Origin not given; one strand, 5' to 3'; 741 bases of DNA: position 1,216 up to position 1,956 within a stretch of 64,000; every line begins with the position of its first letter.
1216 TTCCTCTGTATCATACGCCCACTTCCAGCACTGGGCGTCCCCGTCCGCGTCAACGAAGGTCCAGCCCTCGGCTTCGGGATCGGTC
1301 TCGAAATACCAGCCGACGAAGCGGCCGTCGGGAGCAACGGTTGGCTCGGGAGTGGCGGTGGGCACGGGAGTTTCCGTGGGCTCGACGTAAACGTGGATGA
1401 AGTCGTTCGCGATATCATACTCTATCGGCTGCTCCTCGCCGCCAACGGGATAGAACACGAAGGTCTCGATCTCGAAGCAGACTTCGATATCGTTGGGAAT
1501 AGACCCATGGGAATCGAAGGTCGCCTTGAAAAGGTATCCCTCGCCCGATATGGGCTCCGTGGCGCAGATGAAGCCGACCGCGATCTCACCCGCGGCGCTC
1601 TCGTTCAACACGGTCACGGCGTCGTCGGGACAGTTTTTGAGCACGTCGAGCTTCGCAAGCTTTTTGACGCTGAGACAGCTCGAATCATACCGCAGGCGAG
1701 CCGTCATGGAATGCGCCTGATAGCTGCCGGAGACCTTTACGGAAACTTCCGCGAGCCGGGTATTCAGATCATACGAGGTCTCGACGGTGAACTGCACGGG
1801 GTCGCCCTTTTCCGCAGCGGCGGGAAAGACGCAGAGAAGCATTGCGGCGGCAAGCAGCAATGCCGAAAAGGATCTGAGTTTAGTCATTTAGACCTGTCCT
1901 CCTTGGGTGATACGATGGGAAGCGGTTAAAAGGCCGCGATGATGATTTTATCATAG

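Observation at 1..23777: Dense cluster of dockerin-tagged non-cellulolytic surface proteins (LRR, CHAP, peptidase) suggesting a cellulosome-like display system with unusual cargo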

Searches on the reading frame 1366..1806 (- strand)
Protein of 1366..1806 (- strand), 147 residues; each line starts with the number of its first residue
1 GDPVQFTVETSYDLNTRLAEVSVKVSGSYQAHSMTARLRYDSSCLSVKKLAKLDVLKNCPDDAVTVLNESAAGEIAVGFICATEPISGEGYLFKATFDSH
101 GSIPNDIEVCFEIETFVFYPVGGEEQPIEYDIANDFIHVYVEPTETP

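Call 14: search_protein_families(library=pfam, proteins=[window:1366-1806:-], max_evalue=10)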
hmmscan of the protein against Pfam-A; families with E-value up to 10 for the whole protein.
seq(147 aa): 1 family
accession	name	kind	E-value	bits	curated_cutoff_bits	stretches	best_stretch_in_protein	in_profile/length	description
PF00963.24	Cohesin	-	0.013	16.1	24.1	1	20-102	17-104/139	Cohesin domain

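Call 15: find_homologous_proteins(query=window:1366-1806:-, max_evalue=0.001)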
Query seq(147 aa): 9 candidates shared short words with the query, none scored E <= 0.001.

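Call 18: search_solved_structures(query=window:1366-1806:-, max_evalue=10, show_alignments=2)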
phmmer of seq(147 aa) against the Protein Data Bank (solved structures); distinct sequences matched with E-value up to 10: 1.
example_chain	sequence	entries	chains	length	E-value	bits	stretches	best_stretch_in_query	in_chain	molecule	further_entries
3pef_A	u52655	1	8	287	0.69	13.3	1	44-129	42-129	6-phosphogluconate dehydrogenase, NAD-binding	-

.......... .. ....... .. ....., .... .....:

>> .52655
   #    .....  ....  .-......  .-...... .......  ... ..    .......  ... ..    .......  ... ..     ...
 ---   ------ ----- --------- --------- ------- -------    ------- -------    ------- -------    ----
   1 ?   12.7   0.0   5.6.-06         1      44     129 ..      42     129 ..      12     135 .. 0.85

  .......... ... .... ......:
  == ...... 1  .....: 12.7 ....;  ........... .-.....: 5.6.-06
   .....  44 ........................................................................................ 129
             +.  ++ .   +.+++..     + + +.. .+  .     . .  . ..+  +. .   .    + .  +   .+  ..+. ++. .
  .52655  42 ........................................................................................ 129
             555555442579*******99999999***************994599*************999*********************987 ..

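Call 28: search_protein_representatives(protein=window:1366-1806:-)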
Query: 147 residues. Proteins with E-value up to 0.001 (for the whole library): 79; up to 1e-10: 26; up to 1e-30: 3. The best 79 are listed.
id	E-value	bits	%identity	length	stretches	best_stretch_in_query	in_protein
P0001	1.3e-90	317.1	99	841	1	1-147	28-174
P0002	7.6e-87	304.9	28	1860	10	19-146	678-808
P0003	6.4e-36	139.8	32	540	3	4-146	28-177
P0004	1.1e-27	113.1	30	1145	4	18-138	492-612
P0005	1.3e-27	112.9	31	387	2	4-141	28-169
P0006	3.2e-27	111.6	28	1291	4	2-145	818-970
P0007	4.2e-27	111.3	29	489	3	19-138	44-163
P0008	9.5e-27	110.1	27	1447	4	5-138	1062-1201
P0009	4.0e-25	104.8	29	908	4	3-145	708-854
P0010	3.6e-24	101.7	27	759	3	4-138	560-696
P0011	8.2e-24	100.6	28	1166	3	19-147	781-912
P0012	8.4e-24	100.5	28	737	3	17-134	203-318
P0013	3.1e-23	98.7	29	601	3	3-147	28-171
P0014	2.2e-22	96.0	29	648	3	28-138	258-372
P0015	5.0e-20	88.3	27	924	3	22-145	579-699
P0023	2.0e-12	63.6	31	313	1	6-144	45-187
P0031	2.4e-09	53.7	34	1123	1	5-144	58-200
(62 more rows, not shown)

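Call 31: search_protein_families(library=pfam, proteins=[P0001, P0002, P0003, P0004, P0005, P0006, P0007, P0008, P0009], max_evalue=0.01)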
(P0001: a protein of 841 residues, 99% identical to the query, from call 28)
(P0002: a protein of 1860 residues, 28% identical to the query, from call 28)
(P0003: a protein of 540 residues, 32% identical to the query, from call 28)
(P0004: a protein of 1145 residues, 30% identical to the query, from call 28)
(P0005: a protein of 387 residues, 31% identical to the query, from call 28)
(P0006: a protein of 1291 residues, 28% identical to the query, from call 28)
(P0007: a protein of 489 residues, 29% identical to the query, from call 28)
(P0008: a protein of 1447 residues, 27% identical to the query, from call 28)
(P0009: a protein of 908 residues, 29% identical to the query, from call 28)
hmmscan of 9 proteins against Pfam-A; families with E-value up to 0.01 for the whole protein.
P0001 (841 aa): 6 families
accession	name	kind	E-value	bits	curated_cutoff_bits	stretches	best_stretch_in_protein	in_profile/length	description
PF09479.16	Flg_new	-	5.6e-23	81.3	27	3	655-700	1-44/65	Listeria-Bacteroides repeat domain (List_Bact_rpt)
PF07675.18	Cleaved_Adhesin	-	1.2e-18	68.1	21.4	1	195-343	8-174/174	Cleaved Adhesin Domain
PF00404.24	Dockerin_1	-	2.3e-10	41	22.9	1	782-833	1-51/57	Dockerin type I domain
PF17966.7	Muc_B2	-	0.0005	21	23.5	1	745-779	62-99/100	Muc B2-like domain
PF06458.18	MucBP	-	0.0022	19.1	23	0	720-777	4-63/63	MucBP domain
PF18655.7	SHIRT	-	0.0073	17.4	22.4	0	564-590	52-80/82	SHIRT domain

P0002 (1860 aa): 3 families
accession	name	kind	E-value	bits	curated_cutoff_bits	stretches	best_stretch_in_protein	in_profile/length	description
PF00963.24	Cohesin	-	7e-90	298.9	24.1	10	29-130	2-108/139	Cohesin domain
PF21146.3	ICAM1_3_5_D2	-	0.0028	18.5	27.5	0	341-391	7-57/90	ICAM-1/3/5, D2 domain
PF22067.2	Cep192_D3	-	0.0096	16.5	27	0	318-356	30-68/99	Cep192 domain 3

P0003 (540 aa): 1 family
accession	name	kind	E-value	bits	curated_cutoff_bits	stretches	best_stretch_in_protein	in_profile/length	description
PF00963.24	Cohesin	-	6.6e-30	104.6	24.1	3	358-480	11-135/139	Cohesin domain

P0004 (1145 aa): 5 families
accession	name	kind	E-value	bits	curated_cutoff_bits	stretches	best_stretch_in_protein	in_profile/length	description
PF00963.24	Cohesin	-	3.9e-34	118.2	24.1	4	195-324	4-139/139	Cohesin domain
PF13584.12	BatD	-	5.4e-07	30.6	24.1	0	196-297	3-70/92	BatD DUF11 like domain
PF09479.16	Flg_new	-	6e-07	29.9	27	1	687-738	1-52/65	Listeria-Bacteroides repeat domain (List_Bact_rpt)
PF13927.12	Ig_3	-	0.003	18.4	30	0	336-369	5-37/78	Immunoglobulin domain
PF06458.18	MucBP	-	0.0073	17.5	23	1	747-811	2-62/63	MucBP domain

P0005 (387 aa): 1 family
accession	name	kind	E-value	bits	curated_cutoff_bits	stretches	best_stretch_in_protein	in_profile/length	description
PF00963.24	Cohesin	-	8.4e-20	71.8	24.1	2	28-141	1-115/139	Cohesin domain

P0006 (1291 aa): 5 families
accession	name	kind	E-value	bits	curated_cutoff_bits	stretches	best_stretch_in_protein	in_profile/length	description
PF00963.24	Cohesin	-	1.8e-41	142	24.1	4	34-149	7-123/139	Cohesin domain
PF07675.18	Cleaved_Adhesin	-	5.3e-39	134.4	21.4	2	533-683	8-174/174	Cleaved Adhesin Domain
PF04886.17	PT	-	5.5e-05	23.1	26.2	1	1259-1291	3-35/36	PT disordered repeat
PF02012.26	BNR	-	0.00014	21.7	27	0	625-635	1-11/12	BNR/Asp-box repeat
PF01833.30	TIG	-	0.0066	16.9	20.9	0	46-118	17-83/84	IPT/TIG domain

P0007 (489 aa): 2 families
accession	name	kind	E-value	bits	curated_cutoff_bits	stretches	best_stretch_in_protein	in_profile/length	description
PF00963.24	Cohesin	-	3.3e-28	99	24.1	3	31-164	4-139/139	Cohesin domain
PF23619.1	Ig_VWA7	-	0.0023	18.6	27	0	317-340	2-25/104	VWA7 Ig-like domain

P0008 (1447 aa): 4 families
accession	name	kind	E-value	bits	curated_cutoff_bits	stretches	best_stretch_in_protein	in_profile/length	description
PF00963.24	Cohesin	-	2.3e-50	170.8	24.1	4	1061-1176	1-116/139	Cohesin domain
PF07675.18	Cleaved_Adhesin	-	4.4e-20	72.8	21.4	1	346-441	8-105/174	Cleaved Adhesin Domain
PF02095.21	Extensin_1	-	6.7e-06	26.5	105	1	1355-1416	68-129/171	Extensin-like protein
PF16841.11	CBM60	-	0.00091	20.1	28.2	0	250-308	15-76/91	Ca-dependent carbohydrate-binding module xylan-binding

P0009 (908 aa): 2 families
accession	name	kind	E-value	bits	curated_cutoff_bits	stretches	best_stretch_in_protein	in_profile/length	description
PF00963.24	Cohesin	-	9.9e-37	126.7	24.1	4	424-518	3-104/139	Cohesin domain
PF07675.18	Cleaved_Adhesin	-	2.8e-27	96.2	21.4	1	232-392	8-174/174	Cleaved Adhesin Domain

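Call 32: find_encoding_contigs(protein=P0001, flank=10000, max_places=5)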
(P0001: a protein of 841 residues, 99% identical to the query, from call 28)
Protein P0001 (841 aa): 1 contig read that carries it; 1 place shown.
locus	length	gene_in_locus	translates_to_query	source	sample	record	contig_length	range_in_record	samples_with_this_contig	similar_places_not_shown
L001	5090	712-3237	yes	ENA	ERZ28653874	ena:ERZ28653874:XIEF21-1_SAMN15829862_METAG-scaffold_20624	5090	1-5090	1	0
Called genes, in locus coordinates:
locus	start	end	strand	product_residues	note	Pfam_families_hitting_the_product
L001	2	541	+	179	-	?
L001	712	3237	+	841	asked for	PF07675:Cleaved_Adhesin, PF09479:Flg_new (weak), PF00404:Dockerin_1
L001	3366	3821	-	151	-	PF03703:bPH_2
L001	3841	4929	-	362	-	PF03372:Exo_endo_phos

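Call 44: search_solved_structures(query=A2, max_evalue=0.01)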
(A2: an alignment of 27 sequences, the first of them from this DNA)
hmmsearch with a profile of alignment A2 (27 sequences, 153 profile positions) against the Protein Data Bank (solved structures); distinct sequences matched with E-value up to 0.01: 20.
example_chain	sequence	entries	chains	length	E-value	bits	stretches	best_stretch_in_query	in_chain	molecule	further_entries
6kg8_A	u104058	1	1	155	2.5e-17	66.4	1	3-148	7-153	Probably cellulosomal scaffolding protein, secreted cellulose-binding and cohesin domain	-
6kgc_A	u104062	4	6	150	3.7e-17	65.8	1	3-146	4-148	Probably cellulosomal scaffolding protein, secreted cellulose-binding and cohesin domain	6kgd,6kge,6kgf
2vn5_A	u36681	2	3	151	3.5e-11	46.4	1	5-115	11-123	SCAFFOLDING PROTEIN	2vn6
4ums_A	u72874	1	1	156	6.5e-11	45.5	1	12-148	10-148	CELLULOSOMAL ANCHORING SCAFFOLDIN B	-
1g1k_A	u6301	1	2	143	1.2e-10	44.6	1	7-115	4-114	SCAFFOLDING PROTEIN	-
5nrm_A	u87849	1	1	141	8e-10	42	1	8-143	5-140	Endoglucanase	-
5nrk_A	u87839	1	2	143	8.6e-10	41.9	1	8-143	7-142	Endoglucanase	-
4uyp_A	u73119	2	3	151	1.7e-08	37.7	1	13-144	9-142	Cellulosomal scaffoldin anchoring protein C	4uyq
1aoh_A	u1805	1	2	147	1.9e-08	37.5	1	4-130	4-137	Cellulosomal-scaffolding protein A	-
2xdh_A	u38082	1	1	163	1.2e-07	34.9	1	11-111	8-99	COHESIN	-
5lxv_A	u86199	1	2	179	3.4e-07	33.4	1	3-145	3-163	Scaffoldin C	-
3ul4_A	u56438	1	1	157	5.7e-06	29.5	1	7-115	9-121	Cellulosome-anchoring protein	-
3kcp_A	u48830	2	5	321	6.3e-06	29.3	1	6-146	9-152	Cellulosomal-scaffolding protein A | Cellulosome anchoring protein cohesin region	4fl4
3l8q_A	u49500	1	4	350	3.7e-05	26.8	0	15-61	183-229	Cellulosomal scaffoldin adaptor protein B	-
8ajy_A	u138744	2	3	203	0.00013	25.1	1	12-110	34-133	Cell-wall anchoring protein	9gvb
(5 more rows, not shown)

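Call 48: find_encoding_contigs(protein=P0031, flank=10000, max_places=5)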
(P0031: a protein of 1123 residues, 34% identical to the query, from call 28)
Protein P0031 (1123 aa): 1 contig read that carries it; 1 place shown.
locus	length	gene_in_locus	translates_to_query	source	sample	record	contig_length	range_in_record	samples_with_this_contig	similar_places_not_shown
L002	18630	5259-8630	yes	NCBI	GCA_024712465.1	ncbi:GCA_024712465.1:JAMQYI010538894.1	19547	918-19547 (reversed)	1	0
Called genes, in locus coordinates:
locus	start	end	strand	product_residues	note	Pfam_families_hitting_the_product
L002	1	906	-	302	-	?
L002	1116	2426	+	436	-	-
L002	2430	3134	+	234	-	-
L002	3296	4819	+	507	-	PF03193:RsgA_GTPase (faint), PF13476:AAA_23 (faint), PF00005:ABC_tran, PF05729:NACHT (faint), PF13175:AAA_15 (faint), PF13191:AAA_16 (faint), PF13304:AAA_21 (faint), PF00005:ABC_tran, +2 more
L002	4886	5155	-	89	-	-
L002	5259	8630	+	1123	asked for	PF09479:Flg_new (weak), PF00404:Dockerin_1 (weak)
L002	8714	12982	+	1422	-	PF00404:Dockerin_1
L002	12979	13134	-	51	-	-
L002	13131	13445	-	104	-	PF13560:HTH_31, PF12844:HTH_19, PF01381:HTH_3, PF12802:MarR_2 (faint), PF13443:HTH_26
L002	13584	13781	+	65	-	PF12844:HTH_19 (weak), PF13443:HTH_26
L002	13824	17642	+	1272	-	PF05257:CHAP, PF01471:PG_binding_1, PF13287:Fn3_assoc, PF13290:CHB_HEX_C_1, PF09479:Flg_new, PF13290:CHB_HEX_C_1, PF13287:Fn3_assoc, PF00404:Dockerin_1, +4 more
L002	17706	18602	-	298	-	PF00126:HTH_1, PF03466:LysR_substrate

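Call 50: search_protein_families(library=pfam, proteins=[L002:8714-12982:+, L002:13824-17642:+, L002:1116-2426:+, L002:2430-3134:+, L002:1-906:-], max_evalue=0.001)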
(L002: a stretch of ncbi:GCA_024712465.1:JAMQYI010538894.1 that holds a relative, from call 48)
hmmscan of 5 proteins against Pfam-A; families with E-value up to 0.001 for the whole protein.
L002:8714-12982:+ (1422 aa): 1 family
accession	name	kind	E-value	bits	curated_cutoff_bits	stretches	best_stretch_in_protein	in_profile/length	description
PF00404.24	Dockerin_1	-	1.1e-09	38.8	22.9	1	1364-1415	2-52/57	Dockerin type I domain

L002:13824-17642:+ (1272 aa): 10 families
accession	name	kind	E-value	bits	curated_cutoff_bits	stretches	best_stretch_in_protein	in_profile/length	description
PF09479.16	Flg_new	-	6.3e-40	135.6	27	5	460-513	1-51/65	Listeria-Bacteroides repeat domain (List_Bact_rpt)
PF13290.12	CHB_HEX_C_1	-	2e-31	108.2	22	2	332-391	6-64/67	Chitobiase/beta-hexosaminidase C-terminal domain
PF13287.12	Fn3_assoc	-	4.1e-27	94.5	23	2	339-392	2-55/59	Fn3 associated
PF01471.23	PG_binding_1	-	9e-20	71.1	23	2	261-315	1-56/57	Putative peptidoglycan binding domain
PF08239.17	SH3_3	-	7.8e-14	52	27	2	618-669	2-52/54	Bacterial SH3 domain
PF05257.22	CHAP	-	9.5e-11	42.5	26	1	111-201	3-81/81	CHAP domain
PF00404.24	Dockerin_1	-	4.3e-10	40.1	22.9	1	1214-1265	2-52/57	Dockerin type I domain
PF18998.6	Flg_new_2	-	5.3e-07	30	23.6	0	460-515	1-68/73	Divergent InlB B-repeat domain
PF09374.15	PG_binding_3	-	4e-06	27.4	24.6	0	265-294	3-32/76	Predicted Peptidoglycan domain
PF21817.3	CapR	-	8.8e-05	23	24.2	0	430-451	13-33/67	CapR homology domain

L002:1116-2426:+ (436 aa): 0 families

L002:2430-3134:+ (234 aa): 2 families
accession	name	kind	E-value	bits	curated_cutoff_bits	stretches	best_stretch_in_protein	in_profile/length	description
PF13240.11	Zn_Ribbon_1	-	0.00047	20.3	25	1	3-22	1-20/23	zinc-ribbon domain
PF19845.4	DUF6320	-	0.00063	20.1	29.9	0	40-226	1-179/186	Family of unknown function (DUF6320)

L002:1-906:- (302 aa): 4 families
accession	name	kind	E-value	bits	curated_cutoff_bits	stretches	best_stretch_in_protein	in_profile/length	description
PF02771.21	Acyl-CoA_dh_N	-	2.6e-37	128.1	22.9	1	7-118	2-113/113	Acyl-CoA dehydrogenase, N-terminal domain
PF02770.24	Acyl-CoA_dh_M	-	5.6e-28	97.4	33.3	1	122-217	1-97/97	Acyl-CoA dehydrogenase, middle domain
PF00441.29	Acyl-CoA_dh_1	-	4.9e-22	79.1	22.4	1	229-302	1-74/150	Acyl-CoA dehydrogenase, C-terminal domain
PF08028.16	Acyl-CoA_dh_2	-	5.1e-12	46.7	22.7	1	244-302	1-61/134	Acyl-CoA dehydrogenase, C-terminal domain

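Call 75: predict_structure(alignment_id=A2)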
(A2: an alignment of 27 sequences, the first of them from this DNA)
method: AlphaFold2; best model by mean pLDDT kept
length: 147 residues; sequences in the alignment: 27
mean_pLDDT: 94.4   pTM: 0.85
mean pLDDT of the five models: 94.4, 94.3, 94.0, 94.0, 92.6
residues with pLDDT >= 90: 129; 70-90: 16; 50-70: 2; < 50: 0
segments of 3 or more residues with pLDDT < 50: none
pLDDT, mean of each block of 10 residues (from residue 1): 94 95 98 98 97 96 94 97 96 97 92 96 94 94 71
secondary structure, 60 per line:
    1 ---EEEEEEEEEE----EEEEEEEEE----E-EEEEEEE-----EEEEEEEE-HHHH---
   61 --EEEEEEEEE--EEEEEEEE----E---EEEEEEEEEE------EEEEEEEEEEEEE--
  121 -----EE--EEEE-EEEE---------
elements in order: E4-13 E18-26 E33-39 E45-52 H54-57 E63-71 E74-81 E90-99 E106-118 E130-133 E135-138

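Call 78: fold_search(model_id=the predicted structure, library=pdb)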
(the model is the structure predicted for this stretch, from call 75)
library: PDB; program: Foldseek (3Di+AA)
matches with E <= 10: 1445; with E <= 0.001: 79
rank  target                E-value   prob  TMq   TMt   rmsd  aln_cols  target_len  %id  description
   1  6kgd_A                1.5e-08  1.00  0.77  0.77   3.1       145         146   21  Crystal structure of CaDoc0917(R49D)-CaCohA2 complex at pH 8.0 (released 2020-07-08)
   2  6kgf_A                2.7e-08  1.00  0.77  0.79   3.0       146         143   23  Crystal structure of CaDoc0917(R16D)-CaCohA2 complex at pH 8.2 (released 2020-07-08)
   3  6kgc_A                3.8e-08  1.00  0.77  0.78   3.1       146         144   23  Crystal structure of CaDoc0917(R49D)-CaCohA2 complex at pH 5.4 (released 2020-07-08)
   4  6kge_A                8.8e-08  1.00  0.75  0.78   3.0       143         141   22  Crystal structure of CaDoc0917(R16D)-CaCohA2 complex at pH 5.5 (released 2020-07-08)
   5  6kgf_C                1.3e-07  1.00  0.76  0.76   3.1       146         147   22  Crystal structure of CaDoc0917(R16D)-CaCohA2 complex at pH 8.2 (released 2020-07-08)
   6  5nrm_A                2.2e-07  1.00  0.73  0.76   3.3       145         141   18  Crystal structure of the sixth cohesin from Acetivibrio cellulolyticus' scaffoldin B in complex with Cel5 dockerin S51 (released 2018-01-31)
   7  5nrk_A                3.1e-07  1.00  0.72  0.74   3.2       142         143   18  Crystal structure of the sixth cohesin from Acetivibrio cellulolyticus' scaffoldin B in complex with Cel5 dockerin S15 (released 2018-01-31)
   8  4ums                  3.4e-07  1.00  0.78  0.75   3.5       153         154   17  The crystal structure of the seventh ScaB type I cohesin from Pseudobacteroides cellulosolvens (released 2015-05-06)
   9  2jh2_A                7.4e-07  1.00  0.55  0.60   4.6       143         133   15  X-ray crystal structure of a cohesin-like module from Clostridium perfringens (released 2007-11-06)
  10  6kg8_MODEL_1_A        1.1e-06  1.00  0.68  0.65   3.9       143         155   20  Solution structure of CaCohA2 from Clostridium acetobutylicum (released 2020-07-08)
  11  5lxv_C                1.1e-06  1.00  0.68  0.59   4.3       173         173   14  Crystal structure of Ruminococcus flavefaciens scaffoldin C cohesin in complex with a dockerin from an uncharacterized (released 2016-10-19)
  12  2xdh                  1.1e-06  1.00  0.70  0.74   3.6       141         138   17  Non-cellulosomal cohesin from the hyperthermophilic archaeon Archaeoglobus fulgidus (released 2010-05-26)
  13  2vn6_A                1.2e-06  1.00  0.73  0.71   3.2       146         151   19  The Clostridium cellulolyticum dockerin displays a dual binding mode for its cohesin partner (released 2008-05-13)
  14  5lxv_A                1.3e-06  1.00  0.68  0.59   4.4       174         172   14  Crystal structure of Ruminococcus flavefaciens scaffoldin C cohesin in complex with a dockerin from an uncharacterized (released 2016-10-19)
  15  2jh2_C                1.6e-06  1.00  0.56  0.61   4.6       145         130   14  X-ray crystal structure of a cohesin-like module from Clostridium perfringens (released 2007-11-06)
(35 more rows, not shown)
